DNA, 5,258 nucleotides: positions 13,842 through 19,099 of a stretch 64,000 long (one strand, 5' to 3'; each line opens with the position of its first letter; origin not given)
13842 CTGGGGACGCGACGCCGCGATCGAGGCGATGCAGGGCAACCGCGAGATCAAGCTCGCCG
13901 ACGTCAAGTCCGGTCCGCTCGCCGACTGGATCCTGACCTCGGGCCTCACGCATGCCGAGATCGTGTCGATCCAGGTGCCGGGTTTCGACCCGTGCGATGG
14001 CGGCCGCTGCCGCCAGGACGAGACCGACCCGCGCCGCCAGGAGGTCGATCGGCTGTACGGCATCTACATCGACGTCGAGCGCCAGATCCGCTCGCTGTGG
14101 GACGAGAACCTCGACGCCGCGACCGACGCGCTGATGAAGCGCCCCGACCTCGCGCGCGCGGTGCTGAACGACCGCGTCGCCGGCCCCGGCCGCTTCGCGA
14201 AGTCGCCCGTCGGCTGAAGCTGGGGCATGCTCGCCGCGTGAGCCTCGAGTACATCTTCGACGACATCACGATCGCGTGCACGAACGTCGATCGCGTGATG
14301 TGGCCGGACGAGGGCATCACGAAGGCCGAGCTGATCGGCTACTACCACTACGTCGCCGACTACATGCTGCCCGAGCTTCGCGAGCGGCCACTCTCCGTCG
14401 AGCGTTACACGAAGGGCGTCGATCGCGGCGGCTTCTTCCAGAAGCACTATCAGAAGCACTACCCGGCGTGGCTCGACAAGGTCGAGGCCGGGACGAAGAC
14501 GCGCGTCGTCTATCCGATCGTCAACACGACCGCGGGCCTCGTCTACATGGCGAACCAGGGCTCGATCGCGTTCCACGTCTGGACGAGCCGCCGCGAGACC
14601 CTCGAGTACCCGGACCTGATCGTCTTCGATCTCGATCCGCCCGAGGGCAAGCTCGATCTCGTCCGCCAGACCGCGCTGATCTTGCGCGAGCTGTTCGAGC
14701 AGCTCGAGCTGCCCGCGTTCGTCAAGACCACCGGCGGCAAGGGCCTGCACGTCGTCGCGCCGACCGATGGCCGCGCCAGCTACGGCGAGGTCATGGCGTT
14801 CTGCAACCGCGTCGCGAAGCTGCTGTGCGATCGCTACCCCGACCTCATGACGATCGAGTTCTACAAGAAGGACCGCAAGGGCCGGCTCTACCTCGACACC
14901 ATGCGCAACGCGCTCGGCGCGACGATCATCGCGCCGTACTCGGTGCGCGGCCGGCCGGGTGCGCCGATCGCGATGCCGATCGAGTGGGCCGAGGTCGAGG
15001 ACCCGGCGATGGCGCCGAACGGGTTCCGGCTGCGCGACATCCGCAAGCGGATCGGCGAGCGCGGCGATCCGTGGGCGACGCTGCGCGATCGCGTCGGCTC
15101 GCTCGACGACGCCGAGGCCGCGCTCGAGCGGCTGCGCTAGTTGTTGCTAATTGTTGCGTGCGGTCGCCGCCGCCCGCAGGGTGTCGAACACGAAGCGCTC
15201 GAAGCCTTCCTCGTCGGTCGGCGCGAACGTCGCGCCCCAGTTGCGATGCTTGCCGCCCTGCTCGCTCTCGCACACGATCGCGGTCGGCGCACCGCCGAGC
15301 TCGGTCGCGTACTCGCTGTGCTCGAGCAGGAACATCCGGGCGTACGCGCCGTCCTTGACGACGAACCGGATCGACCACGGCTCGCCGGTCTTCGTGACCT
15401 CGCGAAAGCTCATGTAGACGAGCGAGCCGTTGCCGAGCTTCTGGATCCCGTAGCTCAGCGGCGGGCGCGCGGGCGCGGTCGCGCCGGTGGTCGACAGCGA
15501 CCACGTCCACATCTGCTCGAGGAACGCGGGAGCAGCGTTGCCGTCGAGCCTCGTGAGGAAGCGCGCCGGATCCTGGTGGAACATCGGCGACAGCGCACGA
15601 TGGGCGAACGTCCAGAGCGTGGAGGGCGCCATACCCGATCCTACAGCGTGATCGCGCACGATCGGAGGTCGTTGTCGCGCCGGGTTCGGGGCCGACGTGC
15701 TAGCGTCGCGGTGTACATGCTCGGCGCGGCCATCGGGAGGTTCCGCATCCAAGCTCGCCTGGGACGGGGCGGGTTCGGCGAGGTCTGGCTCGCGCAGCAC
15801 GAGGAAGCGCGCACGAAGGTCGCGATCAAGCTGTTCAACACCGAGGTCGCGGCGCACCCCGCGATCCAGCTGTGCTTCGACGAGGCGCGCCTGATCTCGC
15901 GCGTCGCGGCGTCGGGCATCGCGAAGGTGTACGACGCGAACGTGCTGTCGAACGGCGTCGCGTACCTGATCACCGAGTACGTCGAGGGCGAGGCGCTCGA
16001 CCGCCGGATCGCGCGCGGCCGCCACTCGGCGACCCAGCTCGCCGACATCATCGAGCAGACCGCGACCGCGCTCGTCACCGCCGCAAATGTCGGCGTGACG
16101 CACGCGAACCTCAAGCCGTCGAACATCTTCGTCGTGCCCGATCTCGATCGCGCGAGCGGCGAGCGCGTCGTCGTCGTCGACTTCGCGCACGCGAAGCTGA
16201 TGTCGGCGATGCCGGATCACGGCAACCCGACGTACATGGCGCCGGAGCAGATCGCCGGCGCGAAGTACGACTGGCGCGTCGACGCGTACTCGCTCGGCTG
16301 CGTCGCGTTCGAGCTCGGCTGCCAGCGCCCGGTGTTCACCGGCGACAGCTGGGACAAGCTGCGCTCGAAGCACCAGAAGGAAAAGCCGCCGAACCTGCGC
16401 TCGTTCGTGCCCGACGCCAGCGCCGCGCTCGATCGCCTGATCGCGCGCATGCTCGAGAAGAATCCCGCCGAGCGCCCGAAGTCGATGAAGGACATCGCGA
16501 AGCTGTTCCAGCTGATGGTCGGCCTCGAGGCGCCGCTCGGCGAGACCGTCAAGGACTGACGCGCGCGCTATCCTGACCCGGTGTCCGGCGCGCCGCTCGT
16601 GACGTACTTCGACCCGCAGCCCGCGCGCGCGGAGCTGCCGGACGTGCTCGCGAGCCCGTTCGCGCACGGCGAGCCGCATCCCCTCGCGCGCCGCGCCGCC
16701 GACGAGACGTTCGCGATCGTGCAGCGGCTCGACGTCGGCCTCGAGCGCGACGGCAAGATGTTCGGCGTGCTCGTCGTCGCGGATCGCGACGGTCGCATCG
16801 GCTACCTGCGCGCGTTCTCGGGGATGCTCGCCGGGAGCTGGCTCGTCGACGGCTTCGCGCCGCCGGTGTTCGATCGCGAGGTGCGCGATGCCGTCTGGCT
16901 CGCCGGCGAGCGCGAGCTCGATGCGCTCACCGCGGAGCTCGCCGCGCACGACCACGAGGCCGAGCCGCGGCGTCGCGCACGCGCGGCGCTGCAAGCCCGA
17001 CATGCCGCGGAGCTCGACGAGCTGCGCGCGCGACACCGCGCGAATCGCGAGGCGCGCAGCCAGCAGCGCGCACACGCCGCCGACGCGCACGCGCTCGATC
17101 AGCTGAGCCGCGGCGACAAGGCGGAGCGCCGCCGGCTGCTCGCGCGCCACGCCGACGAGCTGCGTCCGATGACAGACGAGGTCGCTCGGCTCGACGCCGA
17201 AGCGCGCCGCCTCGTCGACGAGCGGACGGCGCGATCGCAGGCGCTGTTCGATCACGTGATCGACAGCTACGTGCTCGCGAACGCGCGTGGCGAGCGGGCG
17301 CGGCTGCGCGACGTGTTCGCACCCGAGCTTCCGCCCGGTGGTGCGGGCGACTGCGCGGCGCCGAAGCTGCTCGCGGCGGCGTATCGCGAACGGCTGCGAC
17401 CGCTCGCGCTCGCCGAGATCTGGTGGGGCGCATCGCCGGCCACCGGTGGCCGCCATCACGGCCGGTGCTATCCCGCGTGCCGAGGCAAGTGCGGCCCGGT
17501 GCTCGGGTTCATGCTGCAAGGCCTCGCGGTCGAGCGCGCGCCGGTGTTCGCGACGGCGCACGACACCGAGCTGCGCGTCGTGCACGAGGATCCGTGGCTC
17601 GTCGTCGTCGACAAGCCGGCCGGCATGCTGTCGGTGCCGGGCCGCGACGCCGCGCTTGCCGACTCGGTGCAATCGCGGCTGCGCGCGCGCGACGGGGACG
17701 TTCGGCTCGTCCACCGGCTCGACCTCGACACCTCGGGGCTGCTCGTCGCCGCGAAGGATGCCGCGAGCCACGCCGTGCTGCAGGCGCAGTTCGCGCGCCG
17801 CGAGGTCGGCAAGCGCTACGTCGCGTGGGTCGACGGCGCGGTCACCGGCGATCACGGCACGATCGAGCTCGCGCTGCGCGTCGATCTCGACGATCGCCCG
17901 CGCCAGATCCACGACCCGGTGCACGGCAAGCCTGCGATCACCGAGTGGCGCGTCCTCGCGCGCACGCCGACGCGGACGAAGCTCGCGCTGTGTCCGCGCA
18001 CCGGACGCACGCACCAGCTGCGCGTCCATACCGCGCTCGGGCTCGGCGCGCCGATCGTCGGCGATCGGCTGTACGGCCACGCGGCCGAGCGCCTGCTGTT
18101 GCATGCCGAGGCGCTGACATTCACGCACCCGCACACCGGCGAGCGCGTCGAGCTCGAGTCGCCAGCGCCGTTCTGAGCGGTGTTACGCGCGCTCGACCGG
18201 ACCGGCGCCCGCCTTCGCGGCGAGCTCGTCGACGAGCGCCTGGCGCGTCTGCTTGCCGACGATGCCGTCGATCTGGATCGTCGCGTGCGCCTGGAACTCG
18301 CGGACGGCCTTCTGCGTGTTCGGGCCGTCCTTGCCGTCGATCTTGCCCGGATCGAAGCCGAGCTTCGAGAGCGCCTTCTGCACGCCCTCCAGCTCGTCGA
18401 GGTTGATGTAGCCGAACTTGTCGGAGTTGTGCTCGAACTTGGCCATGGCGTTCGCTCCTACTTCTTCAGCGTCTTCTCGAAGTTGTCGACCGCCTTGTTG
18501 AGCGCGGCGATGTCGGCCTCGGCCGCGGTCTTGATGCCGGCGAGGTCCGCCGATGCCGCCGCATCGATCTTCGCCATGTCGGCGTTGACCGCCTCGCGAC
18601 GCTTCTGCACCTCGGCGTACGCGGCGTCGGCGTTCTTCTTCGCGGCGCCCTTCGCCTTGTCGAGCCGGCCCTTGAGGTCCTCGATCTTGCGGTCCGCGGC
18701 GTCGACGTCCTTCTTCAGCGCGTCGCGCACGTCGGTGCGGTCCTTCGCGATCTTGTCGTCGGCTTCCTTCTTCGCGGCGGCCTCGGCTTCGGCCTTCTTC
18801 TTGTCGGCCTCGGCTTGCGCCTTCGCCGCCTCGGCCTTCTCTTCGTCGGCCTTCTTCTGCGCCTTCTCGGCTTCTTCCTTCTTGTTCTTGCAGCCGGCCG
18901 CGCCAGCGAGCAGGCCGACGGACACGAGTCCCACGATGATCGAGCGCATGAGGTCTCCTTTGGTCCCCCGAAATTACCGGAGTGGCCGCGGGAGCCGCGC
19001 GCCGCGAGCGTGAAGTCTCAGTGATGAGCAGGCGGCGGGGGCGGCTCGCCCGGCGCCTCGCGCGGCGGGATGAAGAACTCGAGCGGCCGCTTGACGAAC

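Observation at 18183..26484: Alpha-2-macroglobulin split into two coupled lipoprotein genes in a 5-gene envelope operon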

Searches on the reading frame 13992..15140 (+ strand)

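Call 58: search_protein_families(library=pfam, proteins=[window:13992-15140:+], max_evalue=0.001)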
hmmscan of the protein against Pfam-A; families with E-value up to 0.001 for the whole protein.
window:13992-15140:+ (382 aa): 2 families
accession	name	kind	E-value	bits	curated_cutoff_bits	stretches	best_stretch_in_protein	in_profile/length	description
PF21686.3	LigD_Prim-Pol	-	8.3e-86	288.1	27.4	1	110-361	1-254/254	LigD, primase-polymerase domain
PF01896.25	DNA_primase_S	-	1.3e-07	32.6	26.8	1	212-332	1-163/163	DNA primase small subunit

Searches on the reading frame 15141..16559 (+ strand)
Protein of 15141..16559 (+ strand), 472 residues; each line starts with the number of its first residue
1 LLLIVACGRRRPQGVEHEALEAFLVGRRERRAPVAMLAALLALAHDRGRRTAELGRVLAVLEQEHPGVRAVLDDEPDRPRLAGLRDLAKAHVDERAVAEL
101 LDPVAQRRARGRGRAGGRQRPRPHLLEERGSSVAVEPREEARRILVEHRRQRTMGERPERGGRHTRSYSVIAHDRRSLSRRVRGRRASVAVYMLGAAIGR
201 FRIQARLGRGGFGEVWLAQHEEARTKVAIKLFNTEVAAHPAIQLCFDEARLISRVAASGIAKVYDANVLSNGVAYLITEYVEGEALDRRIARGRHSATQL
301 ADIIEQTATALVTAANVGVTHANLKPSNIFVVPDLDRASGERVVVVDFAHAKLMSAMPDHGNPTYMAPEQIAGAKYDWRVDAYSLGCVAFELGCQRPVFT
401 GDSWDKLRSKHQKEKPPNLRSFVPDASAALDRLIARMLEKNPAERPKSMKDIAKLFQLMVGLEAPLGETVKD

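Call 58: search_protein_families(library=pfam, proteins=[window:15141-16559:+], max_evalue=0.001)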
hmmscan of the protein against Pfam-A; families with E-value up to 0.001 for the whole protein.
window:15141-16559:+ (472 aa): 2 families
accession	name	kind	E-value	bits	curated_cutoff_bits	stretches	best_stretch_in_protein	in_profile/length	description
PF00069.31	Pkinase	-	1.7e-36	126.4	31.7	1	202-449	2-255/263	Protein kinase domain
PF07714.23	PK_Tyr_Ser-Thr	-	3.5e-20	72.8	23.1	1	202-450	2-252/258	Protein tyrosine and serine/threonine kinase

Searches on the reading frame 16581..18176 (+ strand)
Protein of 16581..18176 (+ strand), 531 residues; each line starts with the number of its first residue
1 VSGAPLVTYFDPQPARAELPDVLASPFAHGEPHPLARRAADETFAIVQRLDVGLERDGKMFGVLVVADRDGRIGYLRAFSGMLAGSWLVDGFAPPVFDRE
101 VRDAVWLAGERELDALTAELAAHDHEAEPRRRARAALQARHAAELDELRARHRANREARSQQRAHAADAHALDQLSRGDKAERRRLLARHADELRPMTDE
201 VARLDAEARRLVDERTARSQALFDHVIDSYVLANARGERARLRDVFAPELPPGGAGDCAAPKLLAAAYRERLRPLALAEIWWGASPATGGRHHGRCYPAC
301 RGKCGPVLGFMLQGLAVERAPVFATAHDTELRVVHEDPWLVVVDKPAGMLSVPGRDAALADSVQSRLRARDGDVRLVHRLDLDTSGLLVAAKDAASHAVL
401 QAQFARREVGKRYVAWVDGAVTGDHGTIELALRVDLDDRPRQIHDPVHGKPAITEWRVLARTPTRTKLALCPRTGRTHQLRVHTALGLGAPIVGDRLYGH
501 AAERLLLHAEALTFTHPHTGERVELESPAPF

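Call 58: search_protein_families(library=pfam, proteins=[window:16581-18176:+], max_evalue=0.001)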
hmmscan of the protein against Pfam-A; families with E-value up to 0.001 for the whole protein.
window:16581-18176:+ (531 aa): 1 family
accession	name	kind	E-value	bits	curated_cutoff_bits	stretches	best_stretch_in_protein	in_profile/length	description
PF00849.27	PseudoU_synth_2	-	2.7e-28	99.5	26.8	1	340-485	2-151/152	RNA pseudouridylate synthase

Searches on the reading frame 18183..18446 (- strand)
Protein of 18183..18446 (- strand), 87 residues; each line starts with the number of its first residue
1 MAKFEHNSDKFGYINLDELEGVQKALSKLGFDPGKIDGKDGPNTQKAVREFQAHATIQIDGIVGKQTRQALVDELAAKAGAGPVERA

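Call 6: search_protein_families(library=pfam, proteins=[window:18183-18446:-], max_evalue=0.01)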
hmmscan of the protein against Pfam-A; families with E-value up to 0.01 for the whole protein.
window:18183-18446:- (87 aa): 3 families
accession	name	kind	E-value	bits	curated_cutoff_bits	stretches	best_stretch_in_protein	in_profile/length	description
PF01471.23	PG_binding_1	-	1.4e-17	64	23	1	19-71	5-57/57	Putative peptidoglycan binding domain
PF09374.15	PG_binding_3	-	3.6e-06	27.5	24.6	0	55-74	15-34/76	Predicted Peptidoglycan domain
PF08823.16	PG_binding_2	-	0.0016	19.1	21.1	1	17-53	16-52/74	Putative peptidoglycan binding domain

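Call 16: search_protein_families(library=ncbifam, proteins=[window:18183-18446:-], max_evalue=0.01)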
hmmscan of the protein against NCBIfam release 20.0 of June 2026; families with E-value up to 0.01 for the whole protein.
window:18183-18446:- (87 aa): 6 families
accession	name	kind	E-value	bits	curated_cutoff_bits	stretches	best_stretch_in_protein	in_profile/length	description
TIGR02869.1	spore_SleB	equivalog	4.5e-12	46.3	236.5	1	17-74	14-71/201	spore cortex-lytic enzyme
NF052336.1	PdgHdaseHSB100310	equivalog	1e-09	38.2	500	1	35-73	277-315/316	peptidoglycan hydrolase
NF052377.1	lmo1851_S41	exception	1.3e-08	34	725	1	17-78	391-452/468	lmo1851 family serine protease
NF052335.1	PdgHdaseHSB129560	equivalog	2.2e-08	33.8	500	1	35-73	292-330/330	peptidoglycan hydrolase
NF004786.0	PRK06132.1-3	equivalog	3.8e-08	32.5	329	1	17-81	221-284/418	hypothetical protein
TIGR03979.1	His_Ser_Rich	equivalog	2.9e-07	30.6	121.65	1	22-56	137-171/190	His-Xaa-Ser repeat protein HxsA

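Call 64: search_protein_families(library=padloc, proteins=[window:18183-18446:-], max_evalue=0.01)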
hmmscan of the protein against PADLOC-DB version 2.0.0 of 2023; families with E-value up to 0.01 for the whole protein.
window:18183-18446:- (87 aa): 0 families

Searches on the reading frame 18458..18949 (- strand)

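Call 6: search_protein_families(library=pfam, proteins=[window:18458-18949:-], max_evalue=0.01)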
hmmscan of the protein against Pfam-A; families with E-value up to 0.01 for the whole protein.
window:18458-18949:- (163 aa): 0 families

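Call 16: search_protein_families(library=ncbifam, proteins=[window:18458-18949:-], max_evalue=0.01)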
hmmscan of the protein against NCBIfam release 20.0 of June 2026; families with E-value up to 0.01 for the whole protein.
window:18458-18949:- (163 aa): 4 families
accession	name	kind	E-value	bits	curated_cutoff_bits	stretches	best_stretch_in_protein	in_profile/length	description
NF052504.1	sll1863_fam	domain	0.00011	22.3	35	1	71-161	2-92/93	sll1863 family stress response protein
NF042930.1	EF0163_fam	equivalog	0.0017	17.9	65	1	4-65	2-64/165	EF0163 family protein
NF045487.1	ASRP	equivalog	0.0043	15.7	300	1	21-161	138-265/593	archaea-specific SMC-related protein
TIGR04527.1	mycoplas_twoTM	subfamily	0.0096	15.6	125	0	5-161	15-170/248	MG_279/MG_280 family protein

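Call 64: search_protein_families(library=padloc, proteins=[window:18458-18949:-], max_evalue=0.01)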
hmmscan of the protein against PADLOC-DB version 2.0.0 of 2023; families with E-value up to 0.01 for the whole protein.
window:18458-18949:- (163 aa): 0 families
